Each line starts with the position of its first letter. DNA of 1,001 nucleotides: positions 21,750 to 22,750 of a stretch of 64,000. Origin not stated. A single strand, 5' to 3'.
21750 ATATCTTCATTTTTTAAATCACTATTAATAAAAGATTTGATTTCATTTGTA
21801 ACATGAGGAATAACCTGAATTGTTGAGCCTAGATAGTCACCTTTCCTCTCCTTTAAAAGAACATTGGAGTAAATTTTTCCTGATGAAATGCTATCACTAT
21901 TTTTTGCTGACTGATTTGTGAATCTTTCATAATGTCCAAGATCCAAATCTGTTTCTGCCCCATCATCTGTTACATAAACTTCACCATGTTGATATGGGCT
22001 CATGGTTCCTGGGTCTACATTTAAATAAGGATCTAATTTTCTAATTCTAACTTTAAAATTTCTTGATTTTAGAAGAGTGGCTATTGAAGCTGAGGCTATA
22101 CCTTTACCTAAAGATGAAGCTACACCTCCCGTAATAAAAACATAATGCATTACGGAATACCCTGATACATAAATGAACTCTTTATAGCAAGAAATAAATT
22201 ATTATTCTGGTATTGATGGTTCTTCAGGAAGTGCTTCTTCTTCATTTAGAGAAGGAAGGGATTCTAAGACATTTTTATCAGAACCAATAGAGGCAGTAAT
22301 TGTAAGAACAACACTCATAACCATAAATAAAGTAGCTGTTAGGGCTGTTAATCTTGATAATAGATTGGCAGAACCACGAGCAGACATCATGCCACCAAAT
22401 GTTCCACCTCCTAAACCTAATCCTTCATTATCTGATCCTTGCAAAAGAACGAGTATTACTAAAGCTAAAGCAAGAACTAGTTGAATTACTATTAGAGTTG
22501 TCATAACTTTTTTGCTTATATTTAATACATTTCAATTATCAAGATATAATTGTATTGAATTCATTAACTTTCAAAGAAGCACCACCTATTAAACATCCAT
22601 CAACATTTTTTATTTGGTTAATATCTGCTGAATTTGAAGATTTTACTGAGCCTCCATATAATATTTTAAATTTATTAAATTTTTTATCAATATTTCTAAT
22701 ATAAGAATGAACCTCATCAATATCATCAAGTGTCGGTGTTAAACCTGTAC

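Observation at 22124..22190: Candidate CTP-sensing start-site switch on a near-leaderless pyrG mRNA, with a hairpin over the AUG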

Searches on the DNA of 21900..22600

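Call 9: search_rna_families(source=window, start=21900, end=22600, threshold=evalue, max_evalue=10)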
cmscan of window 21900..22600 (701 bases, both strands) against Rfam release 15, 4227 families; matches with E-value up to 10: 4.
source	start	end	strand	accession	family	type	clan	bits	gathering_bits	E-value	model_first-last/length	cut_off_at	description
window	22466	22537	-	RF02183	ST7-OT3_1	Gene; lncRNA;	-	19.7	50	1.2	1-79/79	no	ST7 overlapping transcript 3 conserved region 1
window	22442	22526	+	RF01181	snR77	Gene; snRNA; snoRNA; CD-box;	CL00057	17.9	50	6.1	1-83/83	no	Small nucleolar RNA snR77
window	22366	22416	-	RF01132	sR48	Gene; snRNA; snoRNA; CD-box;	-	15.1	40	6.9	1-59/59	no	Small nucleolar RNA sR48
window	22232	22286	+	RF00612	SNORD75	Gene; snRNA; snoRNA; CD-box;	-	13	50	5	1-62/62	no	Small nucleolar RNA SNORD75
